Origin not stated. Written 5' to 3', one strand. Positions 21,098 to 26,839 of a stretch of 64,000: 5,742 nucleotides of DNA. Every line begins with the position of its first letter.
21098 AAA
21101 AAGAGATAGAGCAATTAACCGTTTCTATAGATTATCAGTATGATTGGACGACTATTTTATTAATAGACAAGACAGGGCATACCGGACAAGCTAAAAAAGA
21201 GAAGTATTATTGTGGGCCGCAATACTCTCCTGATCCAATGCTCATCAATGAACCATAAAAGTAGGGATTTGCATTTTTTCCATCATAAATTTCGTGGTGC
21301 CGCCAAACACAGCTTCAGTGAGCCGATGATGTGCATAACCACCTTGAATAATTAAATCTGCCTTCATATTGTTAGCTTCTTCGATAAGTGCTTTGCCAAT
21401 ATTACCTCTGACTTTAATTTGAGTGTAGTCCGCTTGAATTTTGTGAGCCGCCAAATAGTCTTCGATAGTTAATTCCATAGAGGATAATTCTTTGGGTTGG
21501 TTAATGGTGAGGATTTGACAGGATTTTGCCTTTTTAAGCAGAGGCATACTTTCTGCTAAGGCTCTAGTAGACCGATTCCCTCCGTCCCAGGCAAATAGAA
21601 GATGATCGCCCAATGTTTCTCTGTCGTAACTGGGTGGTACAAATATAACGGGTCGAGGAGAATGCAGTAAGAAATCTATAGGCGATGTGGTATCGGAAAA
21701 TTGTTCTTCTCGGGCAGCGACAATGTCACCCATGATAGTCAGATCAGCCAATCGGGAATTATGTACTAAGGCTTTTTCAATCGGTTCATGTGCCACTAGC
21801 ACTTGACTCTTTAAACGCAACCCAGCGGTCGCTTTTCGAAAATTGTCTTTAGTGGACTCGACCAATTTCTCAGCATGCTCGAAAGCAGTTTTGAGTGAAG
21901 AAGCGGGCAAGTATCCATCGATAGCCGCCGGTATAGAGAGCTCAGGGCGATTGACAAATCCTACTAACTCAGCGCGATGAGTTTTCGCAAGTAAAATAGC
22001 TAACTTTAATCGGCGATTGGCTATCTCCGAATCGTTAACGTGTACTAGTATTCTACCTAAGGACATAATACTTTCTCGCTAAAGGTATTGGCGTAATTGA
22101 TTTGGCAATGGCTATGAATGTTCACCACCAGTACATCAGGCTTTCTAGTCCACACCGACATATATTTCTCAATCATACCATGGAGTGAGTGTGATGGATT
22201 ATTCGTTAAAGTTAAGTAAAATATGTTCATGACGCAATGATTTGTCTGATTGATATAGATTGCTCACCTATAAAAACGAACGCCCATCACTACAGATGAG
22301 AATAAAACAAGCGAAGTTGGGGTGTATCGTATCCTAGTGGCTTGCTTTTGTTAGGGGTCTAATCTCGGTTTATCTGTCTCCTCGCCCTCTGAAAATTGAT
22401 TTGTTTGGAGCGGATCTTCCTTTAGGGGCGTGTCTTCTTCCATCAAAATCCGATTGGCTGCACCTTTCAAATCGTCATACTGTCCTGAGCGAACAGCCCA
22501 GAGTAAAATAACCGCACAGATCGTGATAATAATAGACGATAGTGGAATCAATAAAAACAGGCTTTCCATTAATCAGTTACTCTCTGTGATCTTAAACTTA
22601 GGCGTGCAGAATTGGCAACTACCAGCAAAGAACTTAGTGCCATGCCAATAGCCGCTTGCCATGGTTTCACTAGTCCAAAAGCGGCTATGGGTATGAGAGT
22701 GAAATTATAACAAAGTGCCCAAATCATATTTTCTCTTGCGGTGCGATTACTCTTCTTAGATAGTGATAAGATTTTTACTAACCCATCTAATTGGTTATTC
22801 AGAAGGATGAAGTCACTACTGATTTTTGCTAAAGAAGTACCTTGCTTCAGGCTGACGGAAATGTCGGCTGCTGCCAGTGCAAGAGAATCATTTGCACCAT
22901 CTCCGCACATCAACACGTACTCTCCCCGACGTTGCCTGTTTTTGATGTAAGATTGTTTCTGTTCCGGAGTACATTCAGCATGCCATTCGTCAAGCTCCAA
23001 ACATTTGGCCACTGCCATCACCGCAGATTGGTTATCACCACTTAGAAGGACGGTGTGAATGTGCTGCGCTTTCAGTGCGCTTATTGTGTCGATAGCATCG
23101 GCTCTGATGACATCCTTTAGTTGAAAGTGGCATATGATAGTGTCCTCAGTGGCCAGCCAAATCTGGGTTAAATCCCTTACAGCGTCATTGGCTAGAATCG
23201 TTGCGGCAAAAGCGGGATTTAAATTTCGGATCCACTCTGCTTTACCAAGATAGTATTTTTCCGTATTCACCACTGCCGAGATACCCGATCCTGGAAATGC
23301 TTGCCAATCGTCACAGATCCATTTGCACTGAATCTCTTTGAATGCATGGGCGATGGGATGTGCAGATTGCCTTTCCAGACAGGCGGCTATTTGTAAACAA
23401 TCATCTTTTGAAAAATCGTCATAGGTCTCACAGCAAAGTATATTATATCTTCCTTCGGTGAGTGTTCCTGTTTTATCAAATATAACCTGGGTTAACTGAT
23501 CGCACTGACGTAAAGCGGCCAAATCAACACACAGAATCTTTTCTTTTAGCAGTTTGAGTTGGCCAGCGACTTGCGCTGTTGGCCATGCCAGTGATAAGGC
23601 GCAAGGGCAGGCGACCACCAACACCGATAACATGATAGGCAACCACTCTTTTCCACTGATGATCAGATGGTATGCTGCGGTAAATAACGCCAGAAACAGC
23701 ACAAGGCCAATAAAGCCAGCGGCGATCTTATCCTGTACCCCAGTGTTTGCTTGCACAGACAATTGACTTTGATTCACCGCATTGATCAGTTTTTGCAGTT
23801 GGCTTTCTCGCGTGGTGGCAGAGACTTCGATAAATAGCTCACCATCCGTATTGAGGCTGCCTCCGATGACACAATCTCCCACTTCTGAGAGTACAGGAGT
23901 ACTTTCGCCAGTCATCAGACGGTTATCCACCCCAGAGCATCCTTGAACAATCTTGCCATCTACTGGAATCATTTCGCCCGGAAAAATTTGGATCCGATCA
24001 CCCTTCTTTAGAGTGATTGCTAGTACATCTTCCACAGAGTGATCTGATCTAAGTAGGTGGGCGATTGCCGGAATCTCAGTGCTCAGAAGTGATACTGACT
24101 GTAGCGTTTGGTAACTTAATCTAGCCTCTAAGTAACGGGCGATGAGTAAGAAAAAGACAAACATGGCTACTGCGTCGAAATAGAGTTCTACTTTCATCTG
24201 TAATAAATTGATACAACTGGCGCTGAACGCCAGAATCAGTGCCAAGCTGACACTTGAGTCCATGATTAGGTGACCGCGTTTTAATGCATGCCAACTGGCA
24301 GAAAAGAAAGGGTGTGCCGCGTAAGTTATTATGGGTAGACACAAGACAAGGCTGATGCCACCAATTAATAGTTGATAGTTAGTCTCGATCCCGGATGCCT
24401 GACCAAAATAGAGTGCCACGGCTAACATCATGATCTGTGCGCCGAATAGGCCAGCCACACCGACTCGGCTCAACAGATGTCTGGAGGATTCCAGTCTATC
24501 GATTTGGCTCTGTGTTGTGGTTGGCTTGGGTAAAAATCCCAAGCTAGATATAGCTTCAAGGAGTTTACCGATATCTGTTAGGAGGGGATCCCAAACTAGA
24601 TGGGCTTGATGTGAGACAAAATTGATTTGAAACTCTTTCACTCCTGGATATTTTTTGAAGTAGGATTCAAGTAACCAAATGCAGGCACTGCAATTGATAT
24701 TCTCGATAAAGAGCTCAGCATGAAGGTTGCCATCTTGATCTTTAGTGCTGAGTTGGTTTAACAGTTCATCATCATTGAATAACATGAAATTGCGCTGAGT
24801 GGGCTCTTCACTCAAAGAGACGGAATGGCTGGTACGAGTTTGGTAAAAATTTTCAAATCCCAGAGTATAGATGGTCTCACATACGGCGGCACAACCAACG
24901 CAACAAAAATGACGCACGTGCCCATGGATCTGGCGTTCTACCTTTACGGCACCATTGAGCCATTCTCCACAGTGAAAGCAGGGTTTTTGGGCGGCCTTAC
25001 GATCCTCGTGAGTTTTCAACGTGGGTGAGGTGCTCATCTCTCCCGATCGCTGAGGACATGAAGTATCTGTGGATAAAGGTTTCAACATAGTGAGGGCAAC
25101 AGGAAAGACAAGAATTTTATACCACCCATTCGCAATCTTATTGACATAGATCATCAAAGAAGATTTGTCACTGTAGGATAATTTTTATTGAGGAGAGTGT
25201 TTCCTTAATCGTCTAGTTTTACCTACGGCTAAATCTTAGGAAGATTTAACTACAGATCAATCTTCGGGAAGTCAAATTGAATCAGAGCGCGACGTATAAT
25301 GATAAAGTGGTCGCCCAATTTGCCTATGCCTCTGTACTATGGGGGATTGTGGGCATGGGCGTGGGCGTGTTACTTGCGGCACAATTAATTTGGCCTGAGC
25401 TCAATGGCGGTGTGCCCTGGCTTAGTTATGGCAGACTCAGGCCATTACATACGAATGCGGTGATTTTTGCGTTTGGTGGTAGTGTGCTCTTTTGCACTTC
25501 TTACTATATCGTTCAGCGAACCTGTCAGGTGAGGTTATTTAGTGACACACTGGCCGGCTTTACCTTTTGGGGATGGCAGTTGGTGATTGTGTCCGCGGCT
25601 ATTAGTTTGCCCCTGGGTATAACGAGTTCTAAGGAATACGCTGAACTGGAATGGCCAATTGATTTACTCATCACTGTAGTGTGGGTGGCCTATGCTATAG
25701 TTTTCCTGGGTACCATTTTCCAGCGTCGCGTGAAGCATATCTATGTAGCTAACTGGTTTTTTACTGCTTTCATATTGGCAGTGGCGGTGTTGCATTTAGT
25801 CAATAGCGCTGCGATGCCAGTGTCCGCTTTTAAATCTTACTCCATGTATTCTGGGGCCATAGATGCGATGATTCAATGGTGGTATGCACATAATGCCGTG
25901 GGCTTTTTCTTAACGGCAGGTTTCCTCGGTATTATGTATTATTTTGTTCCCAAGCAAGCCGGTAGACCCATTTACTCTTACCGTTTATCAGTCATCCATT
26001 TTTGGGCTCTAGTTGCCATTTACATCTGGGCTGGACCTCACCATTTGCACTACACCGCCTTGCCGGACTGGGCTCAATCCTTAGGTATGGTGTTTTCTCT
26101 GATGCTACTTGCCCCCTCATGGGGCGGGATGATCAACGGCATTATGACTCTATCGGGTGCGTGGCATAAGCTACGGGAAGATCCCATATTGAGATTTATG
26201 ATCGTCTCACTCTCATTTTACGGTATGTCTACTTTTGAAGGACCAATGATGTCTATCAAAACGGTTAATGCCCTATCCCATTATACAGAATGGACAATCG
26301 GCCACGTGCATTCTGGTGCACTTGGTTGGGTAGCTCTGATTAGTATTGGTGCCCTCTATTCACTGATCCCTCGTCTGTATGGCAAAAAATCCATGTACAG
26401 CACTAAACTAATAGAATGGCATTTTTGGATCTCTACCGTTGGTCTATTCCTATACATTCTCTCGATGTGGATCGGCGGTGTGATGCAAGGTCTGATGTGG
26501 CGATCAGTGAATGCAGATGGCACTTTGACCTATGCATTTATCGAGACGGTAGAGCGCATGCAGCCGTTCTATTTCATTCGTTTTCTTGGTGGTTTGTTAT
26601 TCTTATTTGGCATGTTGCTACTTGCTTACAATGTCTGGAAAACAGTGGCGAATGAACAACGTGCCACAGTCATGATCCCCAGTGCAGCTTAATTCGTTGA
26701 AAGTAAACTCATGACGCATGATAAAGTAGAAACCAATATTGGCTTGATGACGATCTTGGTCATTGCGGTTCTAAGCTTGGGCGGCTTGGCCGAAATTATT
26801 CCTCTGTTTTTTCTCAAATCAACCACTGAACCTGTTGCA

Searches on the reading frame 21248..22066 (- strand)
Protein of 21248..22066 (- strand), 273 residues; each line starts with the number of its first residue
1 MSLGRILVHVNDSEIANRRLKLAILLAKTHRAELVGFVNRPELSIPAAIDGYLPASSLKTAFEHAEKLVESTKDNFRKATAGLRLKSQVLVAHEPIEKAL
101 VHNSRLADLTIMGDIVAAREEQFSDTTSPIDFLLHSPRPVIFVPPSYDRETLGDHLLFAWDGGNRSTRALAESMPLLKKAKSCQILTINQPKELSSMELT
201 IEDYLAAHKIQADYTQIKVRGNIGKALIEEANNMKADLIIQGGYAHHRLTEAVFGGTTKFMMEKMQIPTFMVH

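Call 9: search_protein_families(library=pfam, proteins=[window:21248-22066:-], max_evalue=0.001)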
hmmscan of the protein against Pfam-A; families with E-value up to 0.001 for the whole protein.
window:21248-22066:- (273 aa): 1 family
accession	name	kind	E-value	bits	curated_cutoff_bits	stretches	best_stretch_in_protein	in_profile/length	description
PF00582.32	Usp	-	3.1e-11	44.5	24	1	205-273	73-141/141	Universal stress protein family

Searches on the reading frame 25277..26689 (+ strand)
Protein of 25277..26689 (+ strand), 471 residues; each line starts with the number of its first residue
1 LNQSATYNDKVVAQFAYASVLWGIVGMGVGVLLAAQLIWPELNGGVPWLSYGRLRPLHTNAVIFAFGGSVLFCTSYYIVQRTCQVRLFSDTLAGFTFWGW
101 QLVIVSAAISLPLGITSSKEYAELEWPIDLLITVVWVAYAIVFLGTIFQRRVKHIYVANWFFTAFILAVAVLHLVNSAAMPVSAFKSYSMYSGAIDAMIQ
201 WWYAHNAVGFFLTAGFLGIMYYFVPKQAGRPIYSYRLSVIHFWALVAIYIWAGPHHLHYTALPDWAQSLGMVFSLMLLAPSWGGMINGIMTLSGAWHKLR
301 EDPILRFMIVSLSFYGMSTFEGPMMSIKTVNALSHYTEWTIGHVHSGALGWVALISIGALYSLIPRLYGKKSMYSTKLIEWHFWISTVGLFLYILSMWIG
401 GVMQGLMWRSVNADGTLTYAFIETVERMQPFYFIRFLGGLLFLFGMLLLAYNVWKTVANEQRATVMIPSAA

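Call 9: search_protein_families(library=pfam, proteins=[window:25277-26689:+], max_evalue=0.001)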
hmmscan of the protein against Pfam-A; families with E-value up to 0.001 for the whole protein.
window:25277-26689:+ (471 aa): 1 family
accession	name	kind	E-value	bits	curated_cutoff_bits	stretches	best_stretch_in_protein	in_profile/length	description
PF00115.25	COX1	-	8.5e-119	397.7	34.8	1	10-441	1-436/436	Cytochrome C and Quinol oxidase polypeptide I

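Call 68: search_protein_families(library=pfam, proteins=[L017:15645-16175:+, L017:18012-18803:+, L017:18820-19752:+, L017:6992-7723:-, L017:2723-3418:-, L018:9765-9938:+], max_evalue=0.01)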
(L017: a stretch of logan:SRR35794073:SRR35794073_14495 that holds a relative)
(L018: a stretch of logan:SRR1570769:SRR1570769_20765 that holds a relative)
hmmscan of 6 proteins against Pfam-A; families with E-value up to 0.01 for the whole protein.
L017:15645-16175:+ (177 aa): 0 families

L017:18012-18803:+ (264 aa): 1 family
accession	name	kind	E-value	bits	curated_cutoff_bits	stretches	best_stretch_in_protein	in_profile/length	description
PF07731.20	Cu-oxidase_2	-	0.0042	17.3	20.4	1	192-216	111-135/137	Multicopper oxidase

L017:18820-19752:+ (311 aa): 0 families

L017:6992-7723:- (244 aa): 0 families

L017:2723-3418:- (232 aa): 0 families

L018:9765-9938:+ (58 aa): 0 families
